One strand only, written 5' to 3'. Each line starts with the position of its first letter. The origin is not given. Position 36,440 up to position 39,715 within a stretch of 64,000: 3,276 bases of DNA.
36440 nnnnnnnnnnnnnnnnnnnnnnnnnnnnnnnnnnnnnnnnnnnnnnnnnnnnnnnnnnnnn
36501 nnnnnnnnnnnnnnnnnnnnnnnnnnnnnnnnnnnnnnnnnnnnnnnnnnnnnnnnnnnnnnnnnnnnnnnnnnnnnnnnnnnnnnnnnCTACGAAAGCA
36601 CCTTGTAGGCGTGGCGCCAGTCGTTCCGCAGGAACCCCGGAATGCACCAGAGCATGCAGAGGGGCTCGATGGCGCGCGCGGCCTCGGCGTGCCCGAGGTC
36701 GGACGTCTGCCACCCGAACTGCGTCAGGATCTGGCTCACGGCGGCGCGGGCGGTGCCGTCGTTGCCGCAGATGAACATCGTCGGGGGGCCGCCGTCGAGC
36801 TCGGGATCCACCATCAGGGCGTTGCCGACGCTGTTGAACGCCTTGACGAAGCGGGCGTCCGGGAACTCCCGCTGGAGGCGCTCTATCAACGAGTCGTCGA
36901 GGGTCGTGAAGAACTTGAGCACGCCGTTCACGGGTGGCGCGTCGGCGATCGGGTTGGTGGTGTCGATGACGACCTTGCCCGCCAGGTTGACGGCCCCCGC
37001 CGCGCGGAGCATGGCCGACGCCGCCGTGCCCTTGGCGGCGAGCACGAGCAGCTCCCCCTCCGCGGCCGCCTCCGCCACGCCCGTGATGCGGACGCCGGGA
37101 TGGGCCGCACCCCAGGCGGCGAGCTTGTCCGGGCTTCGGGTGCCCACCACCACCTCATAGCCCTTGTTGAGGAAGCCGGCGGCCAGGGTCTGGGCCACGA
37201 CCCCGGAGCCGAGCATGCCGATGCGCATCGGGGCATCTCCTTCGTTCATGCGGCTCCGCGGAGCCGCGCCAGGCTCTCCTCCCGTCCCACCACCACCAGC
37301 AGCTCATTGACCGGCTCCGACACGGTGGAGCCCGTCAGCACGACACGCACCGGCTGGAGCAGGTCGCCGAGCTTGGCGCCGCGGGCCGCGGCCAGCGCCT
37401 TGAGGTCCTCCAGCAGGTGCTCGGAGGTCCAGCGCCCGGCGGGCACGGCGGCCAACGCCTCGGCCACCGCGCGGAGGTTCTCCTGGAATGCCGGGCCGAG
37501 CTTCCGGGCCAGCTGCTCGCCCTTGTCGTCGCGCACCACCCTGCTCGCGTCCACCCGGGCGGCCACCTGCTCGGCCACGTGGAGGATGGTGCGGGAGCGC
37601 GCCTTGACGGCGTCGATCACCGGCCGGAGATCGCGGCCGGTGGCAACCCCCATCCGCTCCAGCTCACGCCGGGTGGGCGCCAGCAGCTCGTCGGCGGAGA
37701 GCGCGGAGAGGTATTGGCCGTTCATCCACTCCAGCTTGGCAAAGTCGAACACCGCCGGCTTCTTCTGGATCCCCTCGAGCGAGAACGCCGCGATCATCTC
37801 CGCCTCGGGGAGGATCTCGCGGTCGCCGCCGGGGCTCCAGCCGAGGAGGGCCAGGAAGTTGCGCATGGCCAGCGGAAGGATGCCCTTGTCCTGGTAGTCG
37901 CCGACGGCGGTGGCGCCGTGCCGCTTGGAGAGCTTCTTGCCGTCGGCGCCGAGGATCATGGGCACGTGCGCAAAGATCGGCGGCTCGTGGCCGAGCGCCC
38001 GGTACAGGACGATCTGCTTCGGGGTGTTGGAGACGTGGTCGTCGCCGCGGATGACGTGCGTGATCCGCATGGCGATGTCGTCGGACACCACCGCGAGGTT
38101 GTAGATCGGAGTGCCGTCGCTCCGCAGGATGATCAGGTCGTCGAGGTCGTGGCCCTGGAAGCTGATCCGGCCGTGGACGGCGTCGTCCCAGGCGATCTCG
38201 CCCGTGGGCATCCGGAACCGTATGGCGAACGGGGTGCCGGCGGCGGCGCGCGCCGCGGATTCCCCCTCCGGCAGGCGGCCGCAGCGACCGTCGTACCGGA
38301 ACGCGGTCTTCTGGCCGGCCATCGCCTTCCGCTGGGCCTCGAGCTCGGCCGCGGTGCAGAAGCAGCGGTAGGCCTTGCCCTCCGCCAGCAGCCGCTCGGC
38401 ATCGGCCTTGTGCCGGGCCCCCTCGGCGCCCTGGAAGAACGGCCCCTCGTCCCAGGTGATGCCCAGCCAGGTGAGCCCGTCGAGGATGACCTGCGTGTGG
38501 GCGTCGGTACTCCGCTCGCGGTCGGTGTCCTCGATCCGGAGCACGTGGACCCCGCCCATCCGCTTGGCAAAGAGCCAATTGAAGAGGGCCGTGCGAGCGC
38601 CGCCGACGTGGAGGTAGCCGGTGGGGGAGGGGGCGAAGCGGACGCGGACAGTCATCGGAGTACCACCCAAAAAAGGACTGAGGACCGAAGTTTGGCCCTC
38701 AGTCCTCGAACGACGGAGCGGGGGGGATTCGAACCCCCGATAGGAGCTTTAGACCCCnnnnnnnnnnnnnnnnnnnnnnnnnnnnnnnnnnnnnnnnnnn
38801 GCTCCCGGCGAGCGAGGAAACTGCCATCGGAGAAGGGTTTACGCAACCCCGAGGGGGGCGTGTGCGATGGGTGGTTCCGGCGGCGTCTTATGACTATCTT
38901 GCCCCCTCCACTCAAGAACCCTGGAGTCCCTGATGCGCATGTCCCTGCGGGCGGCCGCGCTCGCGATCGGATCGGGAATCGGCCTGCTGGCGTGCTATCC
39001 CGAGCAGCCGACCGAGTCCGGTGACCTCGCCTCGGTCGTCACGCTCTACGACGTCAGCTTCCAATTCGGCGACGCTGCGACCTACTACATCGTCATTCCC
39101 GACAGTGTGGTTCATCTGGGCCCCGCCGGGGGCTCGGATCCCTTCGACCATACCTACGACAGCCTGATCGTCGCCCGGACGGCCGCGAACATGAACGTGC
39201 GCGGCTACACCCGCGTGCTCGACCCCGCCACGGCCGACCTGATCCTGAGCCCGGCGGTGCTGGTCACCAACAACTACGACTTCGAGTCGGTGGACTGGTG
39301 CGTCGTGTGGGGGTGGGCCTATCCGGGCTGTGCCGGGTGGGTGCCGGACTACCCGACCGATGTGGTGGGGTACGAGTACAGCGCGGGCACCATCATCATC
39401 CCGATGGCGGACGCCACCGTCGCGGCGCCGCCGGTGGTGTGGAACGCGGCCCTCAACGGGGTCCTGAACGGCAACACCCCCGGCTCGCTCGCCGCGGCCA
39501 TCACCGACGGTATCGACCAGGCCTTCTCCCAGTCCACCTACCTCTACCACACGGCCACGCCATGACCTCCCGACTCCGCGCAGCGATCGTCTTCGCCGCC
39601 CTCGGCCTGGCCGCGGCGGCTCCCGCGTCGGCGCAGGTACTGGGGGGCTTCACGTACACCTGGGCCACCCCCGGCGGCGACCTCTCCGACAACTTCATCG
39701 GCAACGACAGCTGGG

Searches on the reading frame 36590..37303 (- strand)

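Call 65: search_protein_families(library=pfam, proteins=[window:36590-37303:-], max_evalue=0.0001)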
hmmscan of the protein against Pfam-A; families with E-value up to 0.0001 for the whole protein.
window:36590-37303:- (237 aa): 2 families
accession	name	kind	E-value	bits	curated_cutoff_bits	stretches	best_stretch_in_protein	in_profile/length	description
PF03807.23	F420_oxidored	-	1.7e-16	61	21.6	1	27-118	1-94/94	NADP oxidoreductase coenzyme F420-dependent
PF03446.21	NAD_binding_2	-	6.7e-05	23.4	21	0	27-117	1-94/161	NAD binding domain of 6-phosphogluconate dehydrogenase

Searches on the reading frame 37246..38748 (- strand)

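Call 67: search_protein_families(library=pfam, proteins=[window:37246-38748:-], max_evalue=0.0001)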
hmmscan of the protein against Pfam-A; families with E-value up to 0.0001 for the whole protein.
window:37246-38748:- (500 aa): 2 families
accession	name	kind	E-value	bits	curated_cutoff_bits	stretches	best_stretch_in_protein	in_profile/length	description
PF00749.27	tRNA-synt_1c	-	1.4e-96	323.6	23.4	1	34-341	2-314/314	tRNA synthetases class I (E and Q), catalytic domain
PF19269.4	Anticodon_2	-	1.1e-21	78.2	23.6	1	370-499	12-140/141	Anticodon binding domain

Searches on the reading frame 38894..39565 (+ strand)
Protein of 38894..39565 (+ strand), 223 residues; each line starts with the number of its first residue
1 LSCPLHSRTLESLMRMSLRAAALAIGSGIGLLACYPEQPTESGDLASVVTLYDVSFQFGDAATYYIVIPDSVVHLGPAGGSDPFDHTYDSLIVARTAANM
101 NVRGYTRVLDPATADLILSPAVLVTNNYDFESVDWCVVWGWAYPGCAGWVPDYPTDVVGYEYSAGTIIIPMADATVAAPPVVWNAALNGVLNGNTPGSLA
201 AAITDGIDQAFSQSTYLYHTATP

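Call 67: search_protein_families(library=pfam, proteins=[window:38894-39565:+], max_evalue=0.0001)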
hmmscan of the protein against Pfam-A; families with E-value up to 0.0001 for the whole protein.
window:38894-39565:+ (223 aa): 1 family
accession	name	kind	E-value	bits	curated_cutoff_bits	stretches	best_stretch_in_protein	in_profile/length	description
PF13590.11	DUF4136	-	5.6e-18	66.3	32.8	1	48-214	1-150/152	Domain of unknown function (DUF4136)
